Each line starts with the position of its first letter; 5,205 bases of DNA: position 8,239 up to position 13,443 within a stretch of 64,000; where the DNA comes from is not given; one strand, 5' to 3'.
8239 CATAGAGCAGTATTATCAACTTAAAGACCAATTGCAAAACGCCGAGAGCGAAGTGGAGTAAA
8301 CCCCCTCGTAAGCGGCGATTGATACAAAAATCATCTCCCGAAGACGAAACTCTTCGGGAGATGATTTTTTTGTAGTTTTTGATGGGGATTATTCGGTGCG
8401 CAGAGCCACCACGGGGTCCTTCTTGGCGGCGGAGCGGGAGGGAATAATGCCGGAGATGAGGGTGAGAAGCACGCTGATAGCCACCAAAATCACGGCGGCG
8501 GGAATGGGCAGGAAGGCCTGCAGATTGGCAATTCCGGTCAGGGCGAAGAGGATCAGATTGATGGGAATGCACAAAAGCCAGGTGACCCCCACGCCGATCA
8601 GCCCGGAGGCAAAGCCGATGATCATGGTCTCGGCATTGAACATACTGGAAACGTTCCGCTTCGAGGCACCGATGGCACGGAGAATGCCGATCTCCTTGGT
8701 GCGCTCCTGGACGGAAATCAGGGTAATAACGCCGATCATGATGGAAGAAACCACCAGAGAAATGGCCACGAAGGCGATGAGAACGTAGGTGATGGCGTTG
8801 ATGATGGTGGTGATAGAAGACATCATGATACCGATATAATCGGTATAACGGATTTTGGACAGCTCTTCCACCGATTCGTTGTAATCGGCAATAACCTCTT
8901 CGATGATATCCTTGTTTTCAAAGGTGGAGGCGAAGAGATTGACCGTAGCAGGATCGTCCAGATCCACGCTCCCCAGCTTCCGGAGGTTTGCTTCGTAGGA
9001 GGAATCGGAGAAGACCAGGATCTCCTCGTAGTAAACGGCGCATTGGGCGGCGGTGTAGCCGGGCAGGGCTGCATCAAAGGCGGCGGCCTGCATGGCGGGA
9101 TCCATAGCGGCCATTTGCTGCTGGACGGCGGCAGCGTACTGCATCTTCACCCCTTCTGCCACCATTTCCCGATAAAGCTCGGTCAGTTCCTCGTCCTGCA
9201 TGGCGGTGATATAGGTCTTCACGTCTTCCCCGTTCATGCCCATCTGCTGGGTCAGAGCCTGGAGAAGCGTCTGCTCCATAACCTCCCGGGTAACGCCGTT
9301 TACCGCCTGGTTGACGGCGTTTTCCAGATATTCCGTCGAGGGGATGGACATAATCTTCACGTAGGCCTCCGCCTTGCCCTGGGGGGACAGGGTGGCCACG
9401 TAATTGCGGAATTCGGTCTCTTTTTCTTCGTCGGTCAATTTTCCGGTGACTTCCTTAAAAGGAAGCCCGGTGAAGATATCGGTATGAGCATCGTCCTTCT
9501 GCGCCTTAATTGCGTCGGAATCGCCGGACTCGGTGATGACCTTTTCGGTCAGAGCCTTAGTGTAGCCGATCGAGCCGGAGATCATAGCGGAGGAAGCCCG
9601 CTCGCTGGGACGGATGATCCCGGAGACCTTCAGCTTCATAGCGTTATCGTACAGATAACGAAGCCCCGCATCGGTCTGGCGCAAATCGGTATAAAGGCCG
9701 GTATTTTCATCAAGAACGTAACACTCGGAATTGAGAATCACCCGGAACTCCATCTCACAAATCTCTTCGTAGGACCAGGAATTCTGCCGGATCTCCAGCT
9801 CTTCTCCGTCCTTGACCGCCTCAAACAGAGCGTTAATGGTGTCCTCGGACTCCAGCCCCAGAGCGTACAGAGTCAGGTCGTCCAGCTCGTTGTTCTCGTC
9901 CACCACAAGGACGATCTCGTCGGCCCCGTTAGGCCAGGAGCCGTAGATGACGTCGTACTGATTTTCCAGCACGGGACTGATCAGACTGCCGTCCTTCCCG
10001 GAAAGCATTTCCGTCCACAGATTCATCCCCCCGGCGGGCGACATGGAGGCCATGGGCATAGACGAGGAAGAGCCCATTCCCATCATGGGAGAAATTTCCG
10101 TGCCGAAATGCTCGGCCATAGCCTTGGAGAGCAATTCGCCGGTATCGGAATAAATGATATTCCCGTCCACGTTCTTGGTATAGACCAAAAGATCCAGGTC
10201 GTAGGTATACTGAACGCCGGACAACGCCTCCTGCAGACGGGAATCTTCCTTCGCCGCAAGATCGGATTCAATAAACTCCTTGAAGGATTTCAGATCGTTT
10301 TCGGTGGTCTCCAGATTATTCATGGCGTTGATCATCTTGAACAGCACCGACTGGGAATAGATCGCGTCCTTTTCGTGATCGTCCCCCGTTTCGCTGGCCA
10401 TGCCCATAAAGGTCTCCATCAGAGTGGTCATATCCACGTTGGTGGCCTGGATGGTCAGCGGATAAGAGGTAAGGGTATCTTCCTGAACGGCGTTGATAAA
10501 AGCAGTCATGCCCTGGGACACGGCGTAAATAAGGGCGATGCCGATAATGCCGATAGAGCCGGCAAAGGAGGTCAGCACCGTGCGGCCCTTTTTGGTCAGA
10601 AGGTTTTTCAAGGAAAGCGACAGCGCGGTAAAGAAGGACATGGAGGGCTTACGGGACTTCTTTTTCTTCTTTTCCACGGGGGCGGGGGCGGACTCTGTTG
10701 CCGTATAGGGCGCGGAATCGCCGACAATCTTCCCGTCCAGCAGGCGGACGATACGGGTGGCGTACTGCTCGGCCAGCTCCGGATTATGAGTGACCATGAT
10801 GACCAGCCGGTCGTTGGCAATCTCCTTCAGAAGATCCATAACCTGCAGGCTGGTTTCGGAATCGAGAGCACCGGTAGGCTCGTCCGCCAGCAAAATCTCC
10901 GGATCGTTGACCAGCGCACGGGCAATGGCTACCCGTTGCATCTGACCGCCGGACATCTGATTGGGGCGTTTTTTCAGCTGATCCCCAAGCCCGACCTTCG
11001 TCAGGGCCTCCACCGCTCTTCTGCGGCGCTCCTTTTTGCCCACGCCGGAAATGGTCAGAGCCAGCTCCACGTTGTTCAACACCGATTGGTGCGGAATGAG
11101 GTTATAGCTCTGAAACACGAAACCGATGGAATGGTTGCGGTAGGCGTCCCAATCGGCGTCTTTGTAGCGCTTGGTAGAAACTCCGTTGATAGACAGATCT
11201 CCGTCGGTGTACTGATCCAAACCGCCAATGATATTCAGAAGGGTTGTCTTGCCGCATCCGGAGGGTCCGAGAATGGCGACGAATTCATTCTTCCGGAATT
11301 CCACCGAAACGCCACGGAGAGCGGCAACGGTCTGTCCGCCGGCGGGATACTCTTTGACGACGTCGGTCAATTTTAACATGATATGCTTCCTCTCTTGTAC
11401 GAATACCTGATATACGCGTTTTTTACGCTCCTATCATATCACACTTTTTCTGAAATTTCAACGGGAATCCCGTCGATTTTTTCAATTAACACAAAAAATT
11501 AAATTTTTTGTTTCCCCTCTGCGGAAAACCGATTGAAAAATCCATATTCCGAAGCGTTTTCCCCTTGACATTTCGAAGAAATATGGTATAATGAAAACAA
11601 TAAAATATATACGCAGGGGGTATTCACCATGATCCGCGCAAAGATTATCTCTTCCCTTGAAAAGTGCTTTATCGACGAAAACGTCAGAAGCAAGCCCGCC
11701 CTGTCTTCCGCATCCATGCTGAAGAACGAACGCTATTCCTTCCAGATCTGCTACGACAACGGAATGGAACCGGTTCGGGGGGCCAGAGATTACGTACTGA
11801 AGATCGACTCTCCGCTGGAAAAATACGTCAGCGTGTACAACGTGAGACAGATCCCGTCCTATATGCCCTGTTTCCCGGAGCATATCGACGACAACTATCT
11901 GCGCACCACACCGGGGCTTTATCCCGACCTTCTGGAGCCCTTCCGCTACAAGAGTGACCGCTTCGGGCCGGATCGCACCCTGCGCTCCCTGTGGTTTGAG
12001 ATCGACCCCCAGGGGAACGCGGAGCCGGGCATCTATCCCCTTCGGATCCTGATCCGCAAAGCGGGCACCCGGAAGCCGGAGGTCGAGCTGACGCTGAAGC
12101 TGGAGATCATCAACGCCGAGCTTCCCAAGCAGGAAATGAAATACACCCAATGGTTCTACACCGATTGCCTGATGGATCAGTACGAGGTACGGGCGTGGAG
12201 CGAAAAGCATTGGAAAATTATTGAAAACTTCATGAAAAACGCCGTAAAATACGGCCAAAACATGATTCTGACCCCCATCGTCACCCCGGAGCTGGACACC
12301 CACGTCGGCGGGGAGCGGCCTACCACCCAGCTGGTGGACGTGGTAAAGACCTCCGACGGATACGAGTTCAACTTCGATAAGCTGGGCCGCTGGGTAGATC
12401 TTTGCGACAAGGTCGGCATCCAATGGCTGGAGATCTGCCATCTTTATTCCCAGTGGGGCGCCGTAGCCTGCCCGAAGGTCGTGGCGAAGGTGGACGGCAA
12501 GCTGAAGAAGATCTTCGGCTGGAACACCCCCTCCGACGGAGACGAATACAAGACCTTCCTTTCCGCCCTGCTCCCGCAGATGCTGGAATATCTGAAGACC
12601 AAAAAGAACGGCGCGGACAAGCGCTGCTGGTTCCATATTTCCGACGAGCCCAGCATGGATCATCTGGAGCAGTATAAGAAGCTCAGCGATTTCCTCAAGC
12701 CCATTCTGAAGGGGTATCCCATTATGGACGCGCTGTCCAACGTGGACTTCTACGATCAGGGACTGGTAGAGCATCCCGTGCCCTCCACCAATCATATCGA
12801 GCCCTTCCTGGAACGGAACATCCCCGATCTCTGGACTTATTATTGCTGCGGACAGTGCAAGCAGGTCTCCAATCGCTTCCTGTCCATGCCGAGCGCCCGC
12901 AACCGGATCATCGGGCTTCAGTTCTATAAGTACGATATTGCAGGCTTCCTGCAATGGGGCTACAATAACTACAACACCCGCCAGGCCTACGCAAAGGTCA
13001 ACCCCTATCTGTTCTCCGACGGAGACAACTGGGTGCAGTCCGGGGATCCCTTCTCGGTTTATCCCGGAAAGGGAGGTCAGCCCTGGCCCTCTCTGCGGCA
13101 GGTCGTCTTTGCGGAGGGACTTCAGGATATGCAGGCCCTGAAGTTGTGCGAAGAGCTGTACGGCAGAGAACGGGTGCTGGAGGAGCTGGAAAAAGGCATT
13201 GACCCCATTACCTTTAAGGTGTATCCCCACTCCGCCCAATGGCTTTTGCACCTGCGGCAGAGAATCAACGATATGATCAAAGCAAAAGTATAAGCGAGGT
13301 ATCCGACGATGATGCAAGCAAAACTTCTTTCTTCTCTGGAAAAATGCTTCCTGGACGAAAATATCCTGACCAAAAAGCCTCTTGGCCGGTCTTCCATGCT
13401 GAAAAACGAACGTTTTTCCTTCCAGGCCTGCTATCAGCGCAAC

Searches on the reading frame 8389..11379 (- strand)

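Call 22: search_protein_families(library=pfam, proteins=[window:8389-11379:-], max_evalue=0.001)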
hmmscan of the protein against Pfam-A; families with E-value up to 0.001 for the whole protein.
window:8389-11379:- (996 aa): 4 families
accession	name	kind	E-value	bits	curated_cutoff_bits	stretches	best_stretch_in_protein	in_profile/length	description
PF00005.33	ABC_tran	-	5.3e-35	121.4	25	1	21-169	1-136/137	ABC transporter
PF02687.27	FtsX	-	1.8e-18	67.2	25.5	1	869-989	2-120/120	FtsX-like permease C-terminal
PF13304.12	AAA_21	-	3.6e-05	24.4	27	0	33-65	1-36/304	AAA domain, putative AbiEii toxin, Type IV TA system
PF02463.25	SMC_N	-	8.7e-05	22.5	40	0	139-209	134-207/220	RecF/RecN/SMC N terminal domain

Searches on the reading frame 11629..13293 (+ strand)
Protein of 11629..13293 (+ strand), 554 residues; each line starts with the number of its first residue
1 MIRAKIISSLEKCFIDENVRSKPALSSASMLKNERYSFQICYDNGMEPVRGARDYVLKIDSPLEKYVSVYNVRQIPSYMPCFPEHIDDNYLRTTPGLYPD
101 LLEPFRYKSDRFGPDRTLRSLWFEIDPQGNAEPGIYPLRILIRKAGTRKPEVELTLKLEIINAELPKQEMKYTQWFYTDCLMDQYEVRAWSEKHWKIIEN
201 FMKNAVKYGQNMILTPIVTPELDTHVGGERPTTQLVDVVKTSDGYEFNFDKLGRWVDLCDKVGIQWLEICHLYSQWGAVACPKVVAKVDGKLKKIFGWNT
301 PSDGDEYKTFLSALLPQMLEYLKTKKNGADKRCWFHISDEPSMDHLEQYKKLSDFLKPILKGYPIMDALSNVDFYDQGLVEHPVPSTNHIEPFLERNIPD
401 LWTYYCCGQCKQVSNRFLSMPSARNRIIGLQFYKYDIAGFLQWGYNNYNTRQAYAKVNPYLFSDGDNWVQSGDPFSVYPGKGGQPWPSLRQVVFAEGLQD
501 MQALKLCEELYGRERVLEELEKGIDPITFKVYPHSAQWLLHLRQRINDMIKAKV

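Call 22: search_protein_families(library=pfam, proteins=[window:11629-13293:+], max_evalue=0.001)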
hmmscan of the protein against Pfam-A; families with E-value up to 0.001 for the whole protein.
window:11629-13293:+ (554 aa): 1 family
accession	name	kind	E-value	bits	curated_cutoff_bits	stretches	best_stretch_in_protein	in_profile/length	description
PF13320.12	GH123_cat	-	7e-108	361.2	23.1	1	175-507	1-324/324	Glycoside hydrolase 123, catalytic domain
